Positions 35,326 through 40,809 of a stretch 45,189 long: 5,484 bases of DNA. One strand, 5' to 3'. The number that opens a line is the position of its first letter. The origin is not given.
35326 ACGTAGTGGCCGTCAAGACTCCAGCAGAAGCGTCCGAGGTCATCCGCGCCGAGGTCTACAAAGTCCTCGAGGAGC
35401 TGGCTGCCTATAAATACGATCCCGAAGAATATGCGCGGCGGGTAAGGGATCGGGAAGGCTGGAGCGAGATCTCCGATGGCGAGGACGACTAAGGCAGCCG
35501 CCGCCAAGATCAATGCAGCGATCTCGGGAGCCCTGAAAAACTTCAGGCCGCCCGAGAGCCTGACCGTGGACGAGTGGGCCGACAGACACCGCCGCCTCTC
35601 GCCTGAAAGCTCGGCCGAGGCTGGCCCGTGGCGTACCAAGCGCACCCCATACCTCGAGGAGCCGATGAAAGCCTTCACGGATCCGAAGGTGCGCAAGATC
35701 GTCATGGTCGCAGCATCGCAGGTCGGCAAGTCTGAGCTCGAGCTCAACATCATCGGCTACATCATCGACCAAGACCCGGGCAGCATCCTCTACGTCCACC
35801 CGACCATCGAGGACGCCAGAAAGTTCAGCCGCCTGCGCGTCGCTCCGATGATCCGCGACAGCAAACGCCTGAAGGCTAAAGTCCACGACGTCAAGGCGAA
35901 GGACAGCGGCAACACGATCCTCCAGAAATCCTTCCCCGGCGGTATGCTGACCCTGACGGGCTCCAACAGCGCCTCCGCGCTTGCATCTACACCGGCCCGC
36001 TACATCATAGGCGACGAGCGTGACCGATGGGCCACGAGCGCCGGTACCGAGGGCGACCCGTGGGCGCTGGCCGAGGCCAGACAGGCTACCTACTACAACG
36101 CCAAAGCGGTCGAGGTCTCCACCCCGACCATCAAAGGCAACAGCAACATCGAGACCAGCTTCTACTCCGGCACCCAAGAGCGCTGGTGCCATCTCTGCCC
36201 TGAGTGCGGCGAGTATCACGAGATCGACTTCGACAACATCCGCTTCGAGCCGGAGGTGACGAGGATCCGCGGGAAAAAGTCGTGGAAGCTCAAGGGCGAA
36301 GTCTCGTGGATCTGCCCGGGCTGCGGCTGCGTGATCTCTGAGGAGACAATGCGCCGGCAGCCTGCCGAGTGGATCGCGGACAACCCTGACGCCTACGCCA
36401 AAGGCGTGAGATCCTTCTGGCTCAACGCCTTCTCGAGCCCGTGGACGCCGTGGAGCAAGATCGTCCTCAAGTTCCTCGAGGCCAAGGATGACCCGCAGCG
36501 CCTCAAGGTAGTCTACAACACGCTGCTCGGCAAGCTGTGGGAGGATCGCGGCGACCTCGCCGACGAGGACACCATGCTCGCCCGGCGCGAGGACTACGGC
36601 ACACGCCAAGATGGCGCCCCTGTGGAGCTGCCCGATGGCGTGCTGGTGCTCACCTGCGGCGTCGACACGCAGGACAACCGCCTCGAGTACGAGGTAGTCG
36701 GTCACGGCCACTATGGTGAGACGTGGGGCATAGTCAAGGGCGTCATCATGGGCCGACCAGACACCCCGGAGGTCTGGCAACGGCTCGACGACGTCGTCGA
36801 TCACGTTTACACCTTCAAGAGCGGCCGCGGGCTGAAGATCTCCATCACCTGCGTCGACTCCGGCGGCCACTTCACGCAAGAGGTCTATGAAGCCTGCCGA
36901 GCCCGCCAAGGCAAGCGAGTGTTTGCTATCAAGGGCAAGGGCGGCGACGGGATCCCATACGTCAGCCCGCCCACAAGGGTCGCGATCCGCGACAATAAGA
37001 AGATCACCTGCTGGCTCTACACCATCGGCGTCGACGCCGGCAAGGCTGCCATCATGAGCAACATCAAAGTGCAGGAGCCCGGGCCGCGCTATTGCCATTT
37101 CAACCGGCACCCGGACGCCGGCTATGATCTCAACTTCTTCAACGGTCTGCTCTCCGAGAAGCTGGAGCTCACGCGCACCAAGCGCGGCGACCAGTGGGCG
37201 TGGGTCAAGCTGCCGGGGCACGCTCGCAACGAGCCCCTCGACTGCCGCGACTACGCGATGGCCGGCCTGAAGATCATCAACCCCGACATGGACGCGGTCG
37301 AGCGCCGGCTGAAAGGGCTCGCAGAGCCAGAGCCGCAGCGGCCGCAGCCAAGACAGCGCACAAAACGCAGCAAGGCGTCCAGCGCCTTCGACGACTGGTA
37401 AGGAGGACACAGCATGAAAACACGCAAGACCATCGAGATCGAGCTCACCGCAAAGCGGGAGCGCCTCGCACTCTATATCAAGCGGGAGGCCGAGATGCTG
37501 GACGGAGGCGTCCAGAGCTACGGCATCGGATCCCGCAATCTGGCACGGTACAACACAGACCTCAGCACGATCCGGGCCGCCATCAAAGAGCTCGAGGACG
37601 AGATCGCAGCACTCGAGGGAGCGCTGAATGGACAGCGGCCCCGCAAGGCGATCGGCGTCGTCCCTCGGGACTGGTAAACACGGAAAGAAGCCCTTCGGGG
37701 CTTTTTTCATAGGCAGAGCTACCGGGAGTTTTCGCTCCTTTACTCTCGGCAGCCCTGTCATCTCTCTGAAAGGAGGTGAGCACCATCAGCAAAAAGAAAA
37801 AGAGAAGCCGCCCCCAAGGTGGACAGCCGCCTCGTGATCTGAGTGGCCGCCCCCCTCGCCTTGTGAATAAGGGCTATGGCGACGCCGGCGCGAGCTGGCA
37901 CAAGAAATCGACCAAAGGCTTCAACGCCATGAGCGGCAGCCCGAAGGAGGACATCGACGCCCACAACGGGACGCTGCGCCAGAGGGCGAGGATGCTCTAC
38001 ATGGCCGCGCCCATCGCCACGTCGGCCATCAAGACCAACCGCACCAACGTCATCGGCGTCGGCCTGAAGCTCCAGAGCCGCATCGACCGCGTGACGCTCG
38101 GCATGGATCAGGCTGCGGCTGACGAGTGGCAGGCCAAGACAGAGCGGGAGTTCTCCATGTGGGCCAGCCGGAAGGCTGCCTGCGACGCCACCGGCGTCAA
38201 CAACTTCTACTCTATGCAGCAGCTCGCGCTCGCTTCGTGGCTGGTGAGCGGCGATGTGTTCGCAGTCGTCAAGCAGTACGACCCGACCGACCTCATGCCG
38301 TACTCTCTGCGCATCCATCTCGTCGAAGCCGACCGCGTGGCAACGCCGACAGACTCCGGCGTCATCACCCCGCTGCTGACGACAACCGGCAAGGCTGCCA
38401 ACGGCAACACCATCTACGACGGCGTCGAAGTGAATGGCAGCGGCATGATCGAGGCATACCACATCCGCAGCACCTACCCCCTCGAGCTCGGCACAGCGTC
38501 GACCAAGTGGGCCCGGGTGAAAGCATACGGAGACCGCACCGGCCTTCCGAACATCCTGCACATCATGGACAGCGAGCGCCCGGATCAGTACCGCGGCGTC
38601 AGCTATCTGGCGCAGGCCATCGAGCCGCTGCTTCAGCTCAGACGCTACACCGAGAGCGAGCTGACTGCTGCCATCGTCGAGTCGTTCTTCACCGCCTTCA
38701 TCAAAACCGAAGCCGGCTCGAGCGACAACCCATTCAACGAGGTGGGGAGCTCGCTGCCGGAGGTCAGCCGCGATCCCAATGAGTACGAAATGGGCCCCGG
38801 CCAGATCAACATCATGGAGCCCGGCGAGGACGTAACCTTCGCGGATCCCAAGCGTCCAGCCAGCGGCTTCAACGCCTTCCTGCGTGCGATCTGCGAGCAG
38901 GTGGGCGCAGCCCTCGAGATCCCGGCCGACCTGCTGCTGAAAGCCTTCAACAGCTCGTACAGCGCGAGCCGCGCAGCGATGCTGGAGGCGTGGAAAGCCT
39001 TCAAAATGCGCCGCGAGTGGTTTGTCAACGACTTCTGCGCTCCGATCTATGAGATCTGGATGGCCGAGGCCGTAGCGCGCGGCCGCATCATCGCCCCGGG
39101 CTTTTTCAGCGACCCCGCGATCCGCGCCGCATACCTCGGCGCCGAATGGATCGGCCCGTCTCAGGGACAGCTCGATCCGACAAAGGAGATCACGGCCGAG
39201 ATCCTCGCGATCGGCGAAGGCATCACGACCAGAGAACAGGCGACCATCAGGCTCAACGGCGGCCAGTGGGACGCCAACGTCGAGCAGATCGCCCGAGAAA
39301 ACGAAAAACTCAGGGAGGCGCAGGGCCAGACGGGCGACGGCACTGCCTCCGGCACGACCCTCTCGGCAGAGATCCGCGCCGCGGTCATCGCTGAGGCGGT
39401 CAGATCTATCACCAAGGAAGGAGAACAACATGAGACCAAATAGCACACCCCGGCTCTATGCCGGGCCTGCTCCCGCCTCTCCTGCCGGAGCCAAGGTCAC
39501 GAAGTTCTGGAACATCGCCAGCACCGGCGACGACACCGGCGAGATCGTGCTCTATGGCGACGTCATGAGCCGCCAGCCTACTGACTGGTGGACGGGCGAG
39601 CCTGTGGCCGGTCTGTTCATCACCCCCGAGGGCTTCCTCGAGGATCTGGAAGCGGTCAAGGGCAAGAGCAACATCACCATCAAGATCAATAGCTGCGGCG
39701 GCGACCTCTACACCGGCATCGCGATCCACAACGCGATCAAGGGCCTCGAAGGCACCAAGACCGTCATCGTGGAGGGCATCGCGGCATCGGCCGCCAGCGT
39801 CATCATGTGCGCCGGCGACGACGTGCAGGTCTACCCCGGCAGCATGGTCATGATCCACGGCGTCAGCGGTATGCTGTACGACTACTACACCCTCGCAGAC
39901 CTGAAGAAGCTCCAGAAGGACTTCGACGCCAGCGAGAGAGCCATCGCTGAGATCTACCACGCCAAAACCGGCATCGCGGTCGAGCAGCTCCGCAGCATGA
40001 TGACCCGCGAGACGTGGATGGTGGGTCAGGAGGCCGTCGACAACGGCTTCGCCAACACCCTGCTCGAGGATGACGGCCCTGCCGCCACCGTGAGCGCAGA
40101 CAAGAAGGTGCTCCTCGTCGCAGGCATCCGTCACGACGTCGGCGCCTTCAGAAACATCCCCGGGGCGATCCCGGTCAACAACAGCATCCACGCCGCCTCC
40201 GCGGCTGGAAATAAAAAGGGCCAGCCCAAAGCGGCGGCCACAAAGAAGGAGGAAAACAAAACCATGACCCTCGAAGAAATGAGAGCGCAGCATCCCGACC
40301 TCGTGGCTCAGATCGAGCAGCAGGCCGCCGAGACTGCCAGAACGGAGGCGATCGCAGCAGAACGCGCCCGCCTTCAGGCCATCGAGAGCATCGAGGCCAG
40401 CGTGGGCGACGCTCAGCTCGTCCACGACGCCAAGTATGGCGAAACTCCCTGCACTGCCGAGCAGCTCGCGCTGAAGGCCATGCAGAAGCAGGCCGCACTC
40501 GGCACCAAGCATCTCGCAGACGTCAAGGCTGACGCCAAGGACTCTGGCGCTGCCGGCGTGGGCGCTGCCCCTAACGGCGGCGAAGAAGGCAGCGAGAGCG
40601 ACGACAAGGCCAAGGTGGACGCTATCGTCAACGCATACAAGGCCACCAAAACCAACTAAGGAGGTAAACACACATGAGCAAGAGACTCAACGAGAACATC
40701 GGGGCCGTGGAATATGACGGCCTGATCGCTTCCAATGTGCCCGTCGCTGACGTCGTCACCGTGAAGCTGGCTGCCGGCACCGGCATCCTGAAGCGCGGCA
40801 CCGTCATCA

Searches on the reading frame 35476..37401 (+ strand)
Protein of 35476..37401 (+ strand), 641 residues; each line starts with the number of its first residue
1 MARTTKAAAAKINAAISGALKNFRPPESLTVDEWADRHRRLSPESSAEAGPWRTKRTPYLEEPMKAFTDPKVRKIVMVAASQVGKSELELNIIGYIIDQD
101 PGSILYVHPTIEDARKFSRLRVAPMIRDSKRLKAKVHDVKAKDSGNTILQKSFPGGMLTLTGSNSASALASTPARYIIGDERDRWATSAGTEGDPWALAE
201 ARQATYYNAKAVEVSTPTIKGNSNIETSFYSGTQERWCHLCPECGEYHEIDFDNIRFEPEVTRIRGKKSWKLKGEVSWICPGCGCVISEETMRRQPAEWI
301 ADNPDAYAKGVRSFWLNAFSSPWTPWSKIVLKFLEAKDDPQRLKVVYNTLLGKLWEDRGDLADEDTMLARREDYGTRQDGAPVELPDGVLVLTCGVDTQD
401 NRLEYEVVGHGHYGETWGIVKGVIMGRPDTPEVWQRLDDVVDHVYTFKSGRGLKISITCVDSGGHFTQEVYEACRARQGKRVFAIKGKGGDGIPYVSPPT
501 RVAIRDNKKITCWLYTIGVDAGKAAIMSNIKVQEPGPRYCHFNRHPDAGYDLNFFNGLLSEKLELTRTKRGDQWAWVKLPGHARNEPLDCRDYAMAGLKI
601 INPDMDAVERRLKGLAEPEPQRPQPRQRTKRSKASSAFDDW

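Call 31: search_protein_families(library=pfam, proteins=[window:35476-37401:+], max_evalue=0.001)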
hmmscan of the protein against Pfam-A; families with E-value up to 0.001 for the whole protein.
window:35476-37401:+ (641 aa): 2 families
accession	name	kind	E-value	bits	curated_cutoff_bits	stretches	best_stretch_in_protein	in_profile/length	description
PF20454.4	GpA_nuclease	-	1.1e-81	274.7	22.5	1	312-604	2-290/294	Terminase large subunit gpA, endonuclease domain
PF05876.18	GpA_ATPase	-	5.2e-75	252.7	25.6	1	46-294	1-240/247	Phage terminase large subunit gpA, ATPase domain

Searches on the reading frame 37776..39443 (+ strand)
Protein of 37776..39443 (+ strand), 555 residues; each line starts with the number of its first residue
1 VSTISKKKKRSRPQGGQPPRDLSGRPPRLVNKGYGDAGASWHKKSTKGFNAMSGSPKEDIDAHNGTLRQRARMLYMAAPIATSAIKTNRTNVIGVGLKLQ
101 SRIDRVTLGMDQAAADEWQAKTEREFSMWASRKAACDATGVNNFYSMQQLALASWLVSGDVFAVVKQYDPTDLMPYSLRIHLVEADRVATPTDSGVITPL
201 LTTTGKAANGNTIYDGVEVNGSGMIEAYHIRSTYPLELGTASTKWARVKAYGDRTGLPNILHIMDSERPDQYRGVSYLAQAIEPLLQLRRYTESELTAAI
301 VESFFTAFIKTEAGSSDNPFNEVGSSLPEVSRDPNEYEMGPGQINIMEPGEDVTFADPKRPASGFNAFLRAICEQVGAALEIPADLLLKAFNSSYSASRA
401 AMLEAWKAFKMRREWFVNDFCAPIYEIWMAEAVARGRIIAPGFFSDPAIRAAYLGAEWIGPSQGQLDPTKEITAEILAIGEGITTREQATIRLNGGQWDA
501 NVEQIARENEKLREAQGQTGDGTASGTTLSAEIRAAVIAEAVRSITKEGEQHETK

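Call 31: search_protein_families(library=pfam, proteins=[window:37776-39443:+], max_evalue=0.001)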
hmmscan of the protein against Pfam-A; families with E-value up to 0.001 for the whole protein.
window:37776-39443:+ (555 aa): 1 family
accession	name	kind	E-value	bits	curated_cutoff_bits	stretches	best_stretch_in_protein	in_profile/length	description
PF05136.18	Phage_portal_2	-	3.4e-100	336.1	32.9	1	43-413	2-354/354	Phage portal protein, lambda family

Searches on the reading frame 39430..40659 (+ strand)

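Call 31: search_protein_families(library=pfam, proteins=[window:39430-40659:+], max_evalue=0.001)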
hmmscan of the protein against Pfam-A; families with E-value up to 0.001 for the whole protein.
window:39430-40659:+ (409 aa): 1 family
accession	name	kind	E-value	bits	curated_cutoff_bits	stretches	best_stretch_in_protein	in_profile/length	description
PF00574.28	CLP_protease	-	1.1e-26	94.2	20.2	1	73-213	40-180/182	Clp protease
